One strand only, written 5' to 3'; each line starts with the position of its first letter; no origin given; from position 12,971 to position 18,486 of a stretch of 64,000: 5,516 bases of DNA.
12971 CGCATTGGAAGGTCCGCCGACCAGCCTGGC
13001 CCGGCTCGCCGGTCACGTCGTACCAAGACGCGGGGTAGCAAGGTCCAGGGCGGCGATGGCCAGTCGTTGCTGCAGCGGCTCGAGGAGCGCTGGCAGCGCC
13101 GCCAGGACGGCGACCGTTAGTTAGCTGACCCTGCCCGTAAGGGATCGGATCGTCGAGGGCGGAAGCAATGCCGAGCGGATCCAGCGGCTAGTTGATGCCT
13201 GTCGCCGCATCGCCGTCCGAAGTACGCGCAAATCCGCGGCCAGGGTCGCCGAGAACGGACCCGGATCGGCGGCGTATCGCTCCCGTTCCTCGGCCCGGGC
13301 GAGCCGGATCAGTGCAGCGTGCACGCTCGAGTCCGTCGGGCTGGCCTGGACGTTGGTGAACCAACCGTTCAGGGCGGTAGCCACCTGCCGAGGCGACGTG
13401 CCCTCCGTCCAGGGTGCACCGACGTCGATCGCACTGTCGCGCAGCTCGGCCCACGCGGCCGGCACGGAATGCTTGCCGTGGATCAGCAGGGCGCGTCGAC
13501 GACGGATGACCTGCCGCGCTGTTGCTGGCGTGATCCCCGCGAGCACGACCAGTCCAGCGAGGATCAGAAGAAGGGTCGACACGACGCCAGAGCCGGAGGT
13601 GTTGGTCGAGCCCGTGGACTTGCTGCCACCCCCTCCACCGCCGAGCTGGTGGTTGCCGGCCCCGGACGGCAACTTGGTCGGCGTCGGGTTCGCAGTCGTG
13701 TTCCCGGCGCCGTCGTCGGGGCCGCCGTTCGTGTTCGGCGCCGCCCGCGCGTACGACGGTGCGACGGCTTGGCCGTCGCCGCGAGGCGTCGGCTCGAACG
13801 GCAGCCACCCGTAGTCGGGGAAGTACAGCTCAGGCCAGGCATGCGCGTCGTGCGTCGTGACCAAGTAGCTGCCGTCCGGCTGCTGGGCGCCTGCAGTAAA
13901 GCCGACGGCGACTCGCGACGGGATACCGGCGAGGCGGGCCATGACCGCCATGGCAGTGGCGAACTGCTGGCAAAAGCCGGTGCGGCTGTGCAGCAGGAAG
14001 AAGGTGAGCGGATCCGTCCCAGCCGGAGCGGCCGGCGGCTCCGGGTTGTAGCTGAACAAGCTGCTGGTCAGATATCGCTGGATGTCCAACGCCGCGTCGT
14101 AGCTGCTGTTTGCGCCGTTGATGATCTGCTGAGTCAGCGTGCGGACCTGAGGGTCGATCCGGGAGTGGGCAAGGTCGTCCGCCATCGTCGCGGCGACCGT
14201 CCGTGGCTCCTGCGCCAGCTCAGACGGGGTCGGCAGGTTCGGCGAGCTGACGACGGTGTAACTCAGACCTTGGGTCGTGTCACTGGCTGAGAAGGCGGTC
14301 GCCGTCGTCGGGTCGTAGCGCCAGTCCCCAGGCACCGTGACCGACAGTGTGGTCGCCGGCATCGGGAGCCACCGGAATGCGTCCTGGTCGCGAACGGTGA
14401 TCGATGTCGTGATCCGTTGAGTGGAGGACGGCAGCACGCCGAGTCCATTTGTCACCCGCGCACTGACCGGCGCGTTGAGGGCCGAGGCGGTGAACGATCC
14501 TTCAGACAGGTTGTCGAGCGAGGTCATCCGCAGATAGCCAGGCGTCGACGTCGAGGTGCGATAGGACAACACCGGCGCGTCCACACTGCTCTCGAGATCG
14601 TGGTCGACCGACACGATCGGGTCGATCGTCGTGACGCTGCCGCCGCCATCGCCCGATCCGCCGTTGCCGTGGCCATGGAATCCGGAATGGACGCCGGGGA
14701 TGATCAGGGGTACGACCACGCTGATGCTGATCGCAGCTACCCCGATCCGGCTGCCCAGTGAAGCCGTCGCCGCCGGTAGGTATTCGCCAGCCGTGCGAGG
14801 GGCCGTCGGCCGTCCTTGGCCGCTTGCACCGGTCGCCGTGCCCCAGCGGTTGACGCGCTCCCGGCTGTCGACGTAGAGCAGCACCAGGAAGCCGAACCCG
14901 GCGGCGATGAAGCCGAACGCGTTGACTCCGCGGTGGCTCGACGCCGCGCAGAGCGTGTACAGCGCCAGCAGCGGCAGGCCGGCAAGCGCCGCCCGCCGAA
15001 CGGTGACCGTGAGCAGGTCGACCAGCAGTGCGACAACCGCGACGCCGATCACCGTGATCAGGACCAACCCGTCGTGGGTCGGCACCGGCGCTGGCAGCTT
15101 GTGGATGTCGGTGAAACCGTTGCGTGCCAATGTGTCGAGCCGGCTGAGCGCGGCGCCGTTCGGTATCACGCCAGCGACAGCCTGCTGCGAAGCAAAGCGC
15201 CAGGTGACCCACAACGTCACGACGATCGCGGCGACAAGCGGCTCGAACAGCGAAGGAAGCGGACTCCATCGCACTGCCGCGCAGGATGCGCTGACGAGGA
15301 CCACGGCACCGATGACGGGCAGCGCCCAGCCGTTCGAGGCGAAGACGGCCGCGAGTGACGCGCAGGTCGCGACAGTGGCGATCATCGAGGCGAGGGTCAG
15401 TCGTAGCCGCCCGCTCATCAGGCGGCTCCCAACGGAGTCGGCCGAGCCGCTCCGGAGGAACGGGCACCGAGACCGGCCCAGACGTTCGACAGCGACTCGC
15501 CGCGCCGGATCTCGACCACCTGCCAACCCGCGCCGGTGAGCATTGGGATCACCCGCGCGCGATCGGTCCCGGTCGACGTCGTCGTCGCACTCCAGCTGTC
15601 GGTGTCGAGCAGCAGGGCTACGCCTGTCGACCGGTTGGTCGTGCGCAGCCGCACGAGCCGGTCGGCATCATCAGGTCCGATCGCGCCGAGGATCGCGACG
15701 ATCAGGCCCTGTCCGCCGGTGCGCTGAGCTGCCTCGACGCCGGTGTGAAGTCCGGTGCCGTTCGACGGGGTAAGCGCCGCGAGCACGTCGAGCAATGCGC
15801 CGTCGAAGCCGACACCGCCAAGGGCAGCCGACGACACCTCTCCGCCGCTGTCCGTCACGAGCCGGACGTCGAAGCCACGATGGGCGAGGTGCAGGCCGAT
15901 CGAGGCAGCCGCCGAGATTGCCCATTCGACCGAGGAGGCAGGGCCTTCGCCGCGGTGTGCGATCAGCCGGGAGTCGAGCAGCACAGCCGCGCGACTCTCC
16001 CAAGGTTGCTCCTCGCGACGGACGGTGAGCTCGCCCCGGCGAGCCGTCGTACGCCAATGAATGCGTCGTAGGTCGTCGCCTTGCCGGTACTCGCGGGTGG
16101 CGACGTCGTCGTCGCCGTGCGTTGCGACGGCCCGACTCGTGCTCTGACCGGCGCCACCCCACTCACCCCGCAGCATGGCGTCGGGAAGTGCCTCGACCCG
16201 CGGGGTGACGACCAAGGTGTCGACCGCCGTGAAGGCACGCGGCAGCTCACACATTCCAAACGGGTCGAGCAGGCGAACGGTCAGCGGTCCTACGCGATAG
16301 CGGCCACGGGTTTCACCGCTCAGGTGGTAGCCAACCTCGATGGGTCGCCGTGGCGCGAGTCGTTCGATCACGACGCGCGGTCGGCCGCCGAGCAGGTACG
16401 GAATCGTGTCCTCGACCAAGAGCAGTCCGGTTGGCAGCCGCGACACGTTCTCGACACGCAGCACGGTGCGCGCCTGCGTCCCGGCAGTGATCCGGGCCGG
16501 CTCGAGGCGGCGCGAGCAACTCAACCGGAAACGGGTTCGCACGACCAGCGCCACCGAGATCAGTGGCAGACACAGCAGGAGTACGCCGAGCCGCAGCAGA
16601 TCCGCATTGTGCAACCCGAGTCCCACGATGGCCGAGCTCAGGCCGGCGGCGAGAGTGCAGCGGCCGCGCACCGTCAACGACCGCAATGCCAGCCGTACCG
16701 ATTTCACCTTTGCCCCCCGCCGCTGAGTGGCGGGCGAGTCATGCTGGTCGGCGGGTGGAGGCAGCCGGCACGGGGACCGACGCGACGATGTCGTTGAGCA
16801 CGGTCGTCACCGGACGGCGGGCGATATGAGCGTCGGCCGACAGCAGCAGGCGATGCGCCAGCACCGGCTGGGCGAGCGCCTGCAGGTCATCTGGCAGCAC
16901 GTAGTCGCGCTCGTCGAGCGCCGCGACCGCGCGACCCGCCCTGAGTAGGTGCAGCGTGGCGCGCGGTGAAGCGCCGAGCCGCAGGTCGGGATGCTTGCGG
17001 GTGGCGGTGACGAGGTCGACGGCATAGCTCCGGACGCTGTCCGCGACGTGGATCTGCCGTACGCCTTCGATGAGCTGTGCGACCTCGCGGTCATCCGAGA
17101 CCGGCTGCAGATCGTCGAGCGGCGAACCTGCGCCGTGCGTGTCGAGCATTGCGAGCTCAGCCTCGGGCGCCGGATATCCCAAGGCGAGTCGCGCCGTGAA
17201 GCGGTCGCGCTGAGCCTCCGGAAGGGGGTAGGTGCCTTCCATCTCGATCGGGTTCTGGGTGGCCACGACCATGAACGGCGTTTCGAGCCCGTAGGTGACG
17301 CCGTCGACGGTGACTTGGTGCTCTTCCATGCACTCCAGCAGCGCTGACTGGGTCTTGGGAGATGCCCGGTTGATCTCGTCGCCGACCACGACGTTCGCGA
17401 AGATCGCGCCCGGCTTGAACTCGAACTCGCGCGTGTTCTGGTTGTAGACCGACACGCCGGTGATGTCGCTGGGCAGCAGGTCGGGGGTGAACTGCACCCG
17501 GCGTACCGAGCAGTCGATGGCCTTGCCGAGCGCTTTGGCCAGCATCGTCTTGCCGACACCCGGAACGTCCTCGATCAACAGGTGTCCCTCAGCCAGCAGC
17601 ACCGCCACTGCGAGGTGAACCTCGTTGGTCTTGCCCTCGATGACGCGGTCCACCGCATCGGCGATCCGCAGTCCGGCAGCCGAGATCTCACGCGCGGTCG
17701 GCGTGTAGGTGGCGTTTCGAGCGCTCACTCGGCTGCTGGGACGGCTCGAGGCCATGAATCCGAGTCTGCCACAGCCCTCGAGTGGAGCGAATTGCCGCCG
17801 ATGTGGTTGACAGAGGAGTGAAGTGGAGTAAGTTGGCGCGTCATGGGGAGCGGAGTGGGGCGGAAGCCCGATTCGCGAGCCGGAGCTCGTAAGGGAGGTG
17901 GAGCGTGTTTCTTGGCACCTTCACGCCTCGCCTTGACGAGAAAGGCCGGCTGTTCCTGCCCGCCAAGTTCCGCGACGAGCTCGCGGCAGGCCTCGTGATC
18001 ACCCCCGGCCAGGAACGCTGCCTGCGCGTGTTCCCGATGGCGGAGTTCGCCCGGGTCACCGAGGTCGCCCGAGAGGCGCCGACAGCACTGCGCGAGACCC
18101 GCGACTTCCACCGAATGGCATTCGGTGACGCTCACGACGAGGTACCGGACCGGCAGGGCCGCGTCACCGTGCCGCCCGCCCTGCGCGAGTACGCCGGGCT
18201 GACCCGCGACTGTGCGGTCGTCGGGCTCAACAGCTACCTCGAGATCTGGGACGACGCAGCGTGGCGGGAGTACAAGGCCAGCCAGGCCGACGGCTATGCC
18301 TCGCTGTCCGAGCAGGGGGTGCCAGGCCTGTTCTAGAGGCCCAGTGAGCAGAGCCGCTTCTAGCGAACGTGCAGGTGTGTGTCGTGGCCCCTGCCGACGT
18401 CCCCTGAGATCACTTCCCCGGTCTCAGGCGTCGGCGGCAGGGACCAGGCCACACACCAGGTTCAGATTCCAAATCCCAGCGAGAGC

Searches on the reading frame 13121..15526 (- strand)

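Call 93: search_protein_families(library=pfam, proteins=[window:13121-15526:-], max_evalue=0.001)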
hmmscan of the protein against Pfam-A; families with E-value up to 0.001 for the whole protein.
window:13121-15526:- (801 aa): 2 families
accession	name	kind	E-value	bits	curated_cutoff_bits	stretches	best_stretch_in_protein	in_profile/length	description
PF11992.13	TgpA_N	-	5.7e-47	160.8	30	1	50-434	2-333/333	TgpA N-terminal domain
PF01841.26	Transglut_core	-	1.3e-24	87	23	1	462-579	1-108/108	Transglutaminase-like superfamily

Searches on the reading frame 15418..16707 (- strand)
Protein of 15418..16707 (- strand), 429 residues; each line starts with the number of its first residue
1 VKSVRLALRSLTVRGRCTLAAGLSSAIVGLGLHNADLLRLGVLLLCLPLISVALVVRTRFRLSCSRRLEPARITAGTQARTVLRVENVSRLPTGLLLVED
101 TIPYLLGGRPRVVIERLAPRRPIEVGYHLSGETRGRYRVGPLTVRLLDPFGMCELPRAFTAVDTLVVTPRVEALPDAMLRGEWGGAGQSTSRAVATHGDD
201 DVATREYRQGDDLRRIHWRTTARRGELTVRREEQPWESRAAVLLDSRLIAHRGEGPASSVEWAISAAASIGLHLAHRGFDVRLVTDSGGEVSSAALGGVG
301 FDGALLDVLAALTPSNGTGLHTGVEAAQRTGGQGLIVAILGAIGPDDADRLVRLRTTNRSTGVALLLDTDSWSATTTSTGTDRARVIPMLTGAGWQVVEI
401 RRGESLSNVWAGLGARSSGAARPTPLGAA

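Call 93: search_protein_families(library=pfam, proteins=[window:15418-16707:-], max_evalue=0.001)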
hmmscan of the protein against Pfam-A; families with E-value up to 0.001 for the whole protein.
window:15418-16707:- (429 aa): 1 family
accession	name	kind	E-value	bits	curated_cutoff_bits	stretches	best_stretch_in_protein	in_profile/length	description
PF01882.25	DUF58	-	4.2e-12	46.2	23.4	1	204-344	2-145/216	Protein of unknown function DUF58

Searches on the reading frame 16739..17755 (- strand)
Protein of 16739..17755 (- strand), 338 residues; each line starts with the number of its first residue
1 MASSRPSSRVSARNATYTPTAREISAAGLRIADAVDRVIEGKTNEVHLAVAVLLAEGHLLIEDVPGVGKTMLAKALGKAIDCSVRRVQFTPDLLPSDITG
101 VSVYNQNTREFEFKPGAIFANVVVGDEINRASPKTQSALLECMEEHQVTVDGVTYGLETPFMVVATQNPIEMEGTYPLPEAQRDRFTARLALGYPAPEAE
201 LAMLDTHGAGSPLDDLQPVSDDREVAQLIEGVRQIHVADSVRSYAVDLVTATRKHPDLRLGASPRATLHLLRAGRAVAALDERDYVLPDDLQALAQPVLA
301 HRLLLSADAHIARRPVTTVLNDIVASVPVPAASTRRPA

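Call 93: search_protein_families(library=pfam, proteins=[window:16739-17755:-], max_evalue=0.001)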
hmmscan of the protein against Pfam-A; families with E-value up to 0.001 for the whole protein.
window:16739-17755:- (338 aa): 6 families
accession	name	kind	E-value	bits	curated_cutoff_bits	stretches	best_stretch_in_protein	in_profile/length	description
PF07726.17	AAA_3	-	2e-63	212.5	27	1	58-187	1-130/131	ATPase family associated with various cellular activities (AAA)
PF17863.7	AAA_lid_2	-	3.6e-22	78.3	22.7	1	251-322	2-73/74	AAA lid domain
PF07728.20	AAA_5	-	1.6e-14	54.5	22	1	64-186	7-139/139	AAA domain (dynein-related subfamily)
PF00493.29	MCM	-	8.7e-07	28.7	23.3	1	55-171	56-175/224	MCM P-loop domain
PF00004.35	AAA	-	4.6e-06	27.5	21.2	1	64-191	6-128/131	ATPase family associated with various cellular activities (AAA)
PF01078.27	Mg_chelatase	-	0.00012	22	20.3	0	47-77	12-43/207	Magnesium chelatase, subunit ChlI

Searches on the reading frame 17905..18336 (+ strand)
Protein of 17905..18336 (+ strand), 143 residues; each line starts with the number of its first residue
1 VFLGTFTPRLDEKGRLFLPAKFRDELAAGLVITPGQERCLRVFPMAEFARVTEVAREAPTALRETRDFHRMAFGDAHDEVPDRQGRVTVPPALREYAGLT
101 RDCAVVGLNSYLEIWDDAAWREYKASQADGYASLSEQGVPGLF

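Call 93: search_protein_families(library=pfam, proteins=[window:17905-18336:+], max_evalue=0.001)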
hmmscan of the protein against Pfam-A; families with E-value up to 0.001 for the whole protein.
window:17905-18336:+ (143 aa): 1 family
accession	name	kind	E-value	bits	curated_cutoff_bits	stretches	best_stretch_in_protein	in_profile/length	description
PF02381.23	MraZ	-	3.7e-34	116.9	23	2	73-126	2-55/72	MraZ protein, putative antitoxin-like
